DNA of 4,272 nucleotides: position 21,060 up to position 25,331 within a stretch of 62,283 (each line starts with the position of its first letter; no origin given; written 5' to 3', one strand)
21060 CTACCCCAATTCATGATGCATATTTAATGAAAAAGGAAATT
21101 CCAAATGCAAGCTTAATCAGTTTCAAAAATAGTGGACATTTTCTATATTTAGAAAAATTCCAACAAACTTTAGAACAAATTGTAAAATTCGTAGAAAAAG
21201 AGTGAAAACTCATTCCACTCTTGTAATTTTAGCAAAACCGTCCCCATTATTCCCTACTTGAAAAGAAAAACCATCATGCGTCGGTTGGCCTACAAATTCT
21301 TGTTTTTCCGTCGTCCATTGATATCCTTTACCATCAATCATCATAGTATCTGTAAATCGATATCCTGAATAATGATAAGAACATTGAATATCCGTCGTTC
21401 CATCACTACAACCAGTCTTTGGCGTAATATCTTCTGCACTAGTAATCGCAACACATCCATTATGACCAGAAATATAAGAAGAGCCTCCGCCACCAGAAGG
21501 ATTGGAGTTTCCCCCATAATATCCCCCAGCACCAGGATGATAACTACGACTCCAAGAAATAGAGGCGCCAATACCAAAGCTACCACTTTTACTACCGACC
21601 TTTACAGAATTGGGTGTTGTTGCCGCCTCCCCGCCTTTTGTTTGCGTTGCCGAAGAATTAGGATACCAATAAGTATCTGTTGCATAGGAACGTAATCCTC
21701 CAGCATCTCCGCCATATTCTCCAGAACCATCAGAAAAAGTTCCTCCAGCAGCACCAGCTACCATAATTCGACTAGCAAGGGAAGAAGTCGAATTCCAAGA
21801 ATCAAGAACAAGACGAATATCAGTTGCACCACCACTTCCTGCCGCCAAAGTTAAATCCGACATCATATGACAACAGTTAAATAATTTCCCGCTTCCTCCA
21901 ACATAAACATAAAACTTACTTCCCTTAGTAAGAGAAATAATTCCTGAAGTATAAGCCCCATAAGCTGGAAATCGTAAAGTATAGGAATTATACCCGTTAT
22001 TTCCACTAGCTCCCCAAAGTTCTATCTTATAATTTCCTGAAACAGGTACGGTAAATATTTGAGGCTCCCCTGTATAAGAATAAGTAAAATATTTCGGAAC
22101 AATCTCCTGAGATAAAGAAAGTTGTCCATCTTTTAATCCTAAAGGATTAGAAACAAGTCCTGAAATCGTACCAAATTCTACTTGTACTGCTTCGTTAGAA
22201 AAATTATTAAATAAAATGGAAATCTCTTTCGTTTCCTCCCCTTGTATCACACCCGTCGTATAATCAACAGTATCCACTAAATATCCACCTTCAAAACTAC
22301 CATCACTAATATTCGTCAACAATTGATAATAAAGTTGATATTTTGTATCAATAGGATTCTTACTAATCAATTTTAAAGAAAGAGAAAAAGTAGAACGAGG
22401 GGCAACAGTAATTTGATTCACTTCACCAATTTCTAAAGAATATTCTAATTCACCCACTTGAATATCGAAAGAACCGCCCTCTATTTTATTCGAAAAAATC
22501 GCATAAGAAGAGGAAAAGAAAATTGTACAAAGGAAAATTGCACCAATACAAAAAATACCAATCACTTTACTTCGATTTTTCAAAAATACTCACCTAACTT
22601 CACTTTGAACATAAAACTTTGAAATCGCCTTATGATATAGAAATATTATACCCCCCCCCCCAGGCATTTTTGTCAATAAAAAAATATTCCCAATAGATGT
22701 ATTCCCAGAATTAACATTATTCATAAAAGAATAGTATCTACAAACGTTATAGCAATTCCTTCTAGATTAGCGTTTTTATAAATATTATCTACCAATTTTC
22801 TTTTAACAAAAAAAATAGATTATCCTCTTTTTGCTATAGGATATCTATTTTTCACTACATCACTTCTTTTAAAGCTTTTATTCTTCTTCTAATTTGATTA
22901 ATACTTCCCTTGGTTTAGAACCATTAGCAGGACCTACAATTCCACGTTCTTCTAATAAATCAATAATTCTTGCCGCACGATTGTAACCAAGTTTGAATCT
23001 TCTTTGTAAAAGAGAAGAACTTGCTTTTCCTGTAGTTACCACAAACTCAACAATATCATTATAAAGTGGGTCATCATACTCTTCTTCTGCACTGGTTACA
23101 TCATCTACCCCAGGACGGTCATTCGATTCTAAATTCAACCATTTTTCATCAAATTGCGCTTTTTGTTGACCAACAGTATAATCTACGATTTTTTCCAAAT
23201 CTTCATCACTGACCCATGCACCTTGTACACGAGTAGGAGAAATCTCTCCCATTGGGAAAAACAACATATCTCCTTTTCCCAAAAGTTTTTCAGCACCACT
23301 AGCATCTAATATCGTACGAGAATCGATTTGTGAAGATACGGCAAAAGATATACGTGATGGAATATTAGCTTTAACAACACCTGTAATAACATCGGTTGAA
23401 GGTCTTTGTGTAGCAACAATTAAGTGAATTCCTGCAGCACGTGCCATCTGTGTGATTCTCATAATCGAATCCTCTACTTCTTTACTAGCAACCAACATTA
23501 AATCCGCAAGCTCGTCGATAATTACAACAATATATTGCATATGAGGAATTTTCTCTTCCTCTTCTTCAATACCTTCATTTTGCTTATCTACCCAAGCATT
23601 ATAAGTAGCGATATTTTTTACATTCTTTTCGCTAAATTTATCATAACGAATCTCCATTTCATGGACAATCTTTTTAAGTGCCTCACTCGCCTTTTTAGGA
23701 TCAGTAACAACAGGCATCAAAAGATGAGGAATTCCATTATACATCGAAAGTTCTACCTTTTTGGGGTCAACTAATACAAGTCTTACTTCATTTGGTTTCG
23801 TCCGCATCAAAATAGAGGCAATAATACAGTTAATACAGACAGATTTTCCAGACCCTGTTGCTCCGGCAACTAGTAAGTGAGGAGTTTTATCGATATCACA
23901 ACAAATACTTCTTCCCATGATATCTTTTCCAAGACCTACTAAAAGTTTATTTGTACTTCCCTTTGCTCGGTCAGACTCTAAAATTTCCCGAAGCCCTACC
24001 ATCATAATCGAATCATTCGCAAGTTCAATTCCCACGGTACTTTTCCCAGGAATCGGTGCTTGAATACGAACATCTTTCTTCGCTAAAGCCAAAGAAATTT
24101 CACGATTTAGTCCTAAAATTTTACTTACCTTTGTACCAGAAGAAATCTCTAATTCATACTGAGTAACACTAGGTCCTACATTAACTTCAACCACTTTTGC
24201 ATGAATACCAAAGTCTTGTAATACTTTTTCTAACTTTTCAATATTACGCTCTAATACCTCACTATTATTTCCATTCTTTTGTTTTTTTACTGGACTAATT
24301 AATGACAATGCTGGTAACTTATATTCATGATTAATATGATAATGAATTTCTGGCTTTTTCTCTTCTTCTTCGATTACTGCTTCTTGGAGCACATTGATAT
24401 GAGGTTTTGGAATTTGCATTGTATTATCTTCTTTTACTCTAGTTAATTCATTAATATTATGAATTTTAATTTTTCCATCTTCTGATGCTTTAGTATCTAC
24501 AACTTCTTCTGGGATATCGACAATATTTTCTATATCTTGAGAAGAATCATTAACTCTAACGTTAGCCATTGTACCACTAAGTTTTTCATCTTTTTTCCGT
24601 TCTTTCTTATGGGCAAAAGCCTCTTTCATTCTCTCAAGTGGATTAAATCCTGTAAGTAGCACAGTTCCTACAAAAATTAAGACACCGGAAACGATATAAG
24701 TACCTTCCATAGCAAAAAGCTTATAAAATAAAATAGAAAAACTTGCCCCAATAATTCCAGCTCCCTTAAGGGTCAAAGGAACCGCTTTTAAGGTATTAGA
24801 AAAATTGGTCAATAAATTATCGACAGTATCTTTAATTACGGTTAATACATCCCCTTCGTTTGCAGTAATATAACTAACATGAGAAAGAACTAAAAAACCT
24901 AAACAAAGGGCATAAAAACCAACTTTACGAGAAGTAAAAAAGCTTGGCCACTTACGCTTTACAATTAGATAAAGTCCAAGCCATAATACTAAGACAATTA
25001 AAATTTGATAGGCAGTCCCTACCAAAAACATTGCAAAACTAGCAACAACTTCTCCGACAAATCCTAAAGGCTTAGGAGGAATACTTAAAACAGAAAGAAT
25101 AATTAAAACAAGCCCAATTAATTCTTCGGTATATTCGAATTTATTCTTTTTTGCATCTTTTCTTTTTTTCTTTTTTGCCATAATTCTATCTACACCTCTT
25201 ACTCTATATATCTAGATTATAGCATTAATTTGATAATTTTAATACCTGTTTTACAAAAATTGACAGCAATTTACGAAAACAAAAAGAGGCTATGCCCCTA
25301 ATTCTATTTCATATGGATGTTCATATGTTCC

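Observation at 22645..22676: Poly-G tract inside the -35/-10 spacer of a consensus promoter: likely phase-variable expression of a secreted glycine-rich protein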

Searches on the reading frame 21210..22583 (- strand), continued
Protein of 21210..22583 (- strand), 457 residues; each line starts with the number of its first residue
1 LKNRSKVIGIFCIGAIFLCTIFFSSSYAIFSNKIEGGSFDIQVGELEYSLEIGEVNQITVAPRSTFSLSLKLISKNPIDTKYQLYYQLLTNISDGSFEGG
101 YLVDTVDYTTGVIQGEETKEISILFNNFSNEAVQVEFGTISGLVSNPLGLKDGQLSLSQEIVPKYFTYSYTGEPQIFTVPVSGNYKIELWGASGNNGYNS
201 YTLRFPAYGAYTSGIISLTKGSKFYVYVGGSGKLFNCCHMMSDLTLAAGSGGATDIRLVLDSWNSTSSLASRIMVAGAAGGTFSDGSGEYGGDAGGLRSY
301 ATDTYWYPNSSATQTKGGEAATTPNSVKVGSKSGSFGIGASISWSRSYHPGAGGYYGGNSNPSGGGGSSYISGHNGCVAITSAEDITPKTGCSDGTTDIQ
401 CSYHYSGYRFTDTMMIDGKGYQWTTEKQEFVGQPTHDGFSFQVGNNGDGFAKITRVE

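Call 76: fold_search(model_id=the predicted structure, library=pdb)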
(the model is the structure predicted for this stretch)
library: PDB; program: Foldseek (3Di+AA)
matches with E <= 10: 1313; with E <= 0.001: 21
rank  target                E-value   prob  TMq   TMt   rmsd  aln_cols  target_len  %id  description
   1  9g5i_B                3.2e-08  1.00  0.29  0.37  10.6       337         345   17  Cryo-EM structure of a 2:1 ALK:ALKAL2 complex obtained after re-processing of EMPIAR-10930 data (released 2025-03-12)
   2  7nx3_F                5.1e-08  1.00  0.29  0.43  10.4       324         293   18  Crystal structure of ALK in complex with Fab324 (released 2021-10-27)
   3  7nx1                  5.4e-08  1.00  0.27  0.40  11.0       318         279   18  TG domain of LTK (released 2021-10-27)
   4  7nx4                  6.3e-08  1.00  0.27  0.34  12.6       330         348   16  Crystal structure of the TG and EGF-like domains of ALK (released 2021-10-27)
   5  7n00_A                6.7e-08  1.00  0.30  0.38  10.5       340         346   16  Anaplastic lymphoma kinase (ALK) extracellular fragment of ligand binding region 648-1025 in complex with AUG-alpha (released 2021-11-24)
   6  7ls0_A                1.1e-07  1.00  0.28  0.35  10.1       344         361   16  Structure of the Human ALK GRD bound to AUG (released 2021-11-24)
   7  7mzy_B                1.2e-07  1.00  0.29  0.41  10.5       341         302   17  Anaplastic lymphoma kinase (ALK) extracellular fragment of ligand binding region 673-986 (released 2021-11-24)
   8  7lrz                  1.2e-07  1.00  0.28  0.40  10.5       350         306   17  Structure of the Human ALK GRD (released 2021-11-24)
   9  7nwz_E                1.4e-07  1.00  0.25  0.35  13.1       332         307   16  ALK:ALKAL2 complex (released 2021-10-27)
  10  7nx3_A                1.6e-07  1.00  0.28  0.41  10.2       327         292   17  Crystal structure of ALK in complex with Fab324 (released 2021-10-27)
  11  7ls0_D                2.0e-07  1.00  0.28  0.35  10.2       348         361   16  Structure of the Human ALK GRD bound to AUG (released 2021-11-24)
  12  7ls0_C                2.2e-07  1.00  0.27  0.33  10.8       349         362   15  Structure of the Human ALK GRD bound to AUG (released 2021-11-24)
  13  9g5i_A                2.5e-07  1.00  0.27  0.35  11.1       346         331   15  Cryo-EM structure of a 2:1 ALK:ALKAL2 complex obtained after re-processing of EMPIAR-10930 data (released 2025-03-12)
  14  7mzy_A                2.8e-07  1.00  0.27  0.39  10.3       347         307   16  Anaplastic lymphoma kinase (ALK) extracellular fragment of ligand binding region 673-986 (released 2021-11-24)
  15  7nx0_B                3.7e-07  1.00  0.27  0.40   9.8       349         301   15  LTK:ALKAL1 complex stabilized by a Nanobody (released 2021-10-27)
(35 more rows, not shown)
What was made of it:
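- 21210..22583 (-): Controlled gene: a 457-aa protein with an N-terminal hydrophobic helix (residues 2-32), a beta-rich N-terminal module and an ALK/LTK-type glycine-rich domain (residues 182-454). The top 21 PDB fold matches are all ALK/LTK TG/GRD structures, E 3e-8 to 2.5e-6 (call 76).
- On ALK/LTK glycine-rich domain proteins (PF12810): TM-scores are modest, at 0.24-0.43 (call 76).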

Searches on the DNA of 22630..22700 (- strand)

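Call 77: search_dna_similar(query=window:22630-22700:-, collection=plasmids, mode=distant, max_evalue=1, max_rows=10)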
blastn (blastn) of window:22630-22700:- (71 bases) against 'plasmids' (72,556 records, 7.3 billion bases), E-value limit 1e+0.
No match.

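Call 78: search_dna_similar(query=window:22630-22700:-, collection=phages, mode=distant, max_evalue=1, max_rows=10)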
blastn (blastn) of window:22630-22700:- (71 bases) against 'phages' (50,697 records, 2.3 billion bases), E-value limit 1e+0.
Records with a match: 1; places in all: 1; records where one place covers at least 80% of the query: 0.
Best place of each record, by identity: 95-99% 1.
By first word of the organism name: Bacteriophage 1.
By host as written in the record: - 1.
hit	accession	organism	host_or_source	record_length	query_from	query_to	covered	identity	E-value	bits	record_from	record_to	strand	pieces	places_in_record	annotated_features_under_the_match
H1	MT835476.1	Bacteriophage sp.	human fecal samples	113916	11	34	34%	95.8%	2e-1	40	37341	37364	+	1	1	record has no annotation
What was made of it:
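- Tried and rejected: blastn of the 71-nt region: no match in plasmids (call 77) and one insignificant 24-nt match in phages (E 0.2, call 78).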

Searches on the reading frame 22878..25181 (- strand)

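Call 34: search_protein_families(library=ncbifam, proteins=[window:22878-25181:-], max_evalue=0.01)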
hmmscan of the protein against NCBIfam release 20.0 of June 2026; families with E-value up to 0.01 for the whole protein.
window:22878-25181:- (767 aa): 7 families
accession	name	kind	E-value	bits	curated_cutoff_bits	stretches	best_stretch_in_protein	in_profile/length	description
NF007615.0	PRK10263.1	equivalog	4.4e-127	425.6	1566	1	288-761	865-1349/1355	DNA translocase FtsK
TIGR03928.1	T7_EssCb_Firm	equivalog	8.6e-29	99.8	778.4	1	434-633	470-661/1296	type VII secretion protein EssC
TIGR03924.1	T7SS_EccC_a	equivalog_domain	2.6e-24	86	509.15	1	434-659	451-671/673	type VII secretion protein EccCa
NF041214.1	plasmid_TraB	equivalog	2.1e-19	69.5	800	1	434-626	249-420/639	plasmid transfer protein TraB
TIGR03925.1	T7SS_EccC_b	equivalog_domain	1.4e-17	63.2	346.55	2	372-512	306-438/564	type VII secretion protein EccCb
TIGR03743.1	SXT_TraD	subfamily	2.1e-05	23.2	366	0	433-475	175-213/636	conjugative transfer system coupling protein TraD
NF042943.1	HerA_antiphage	equivalog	0.0022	16.7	800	0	575-628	464-515/566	anti-phage-associated helicase HerA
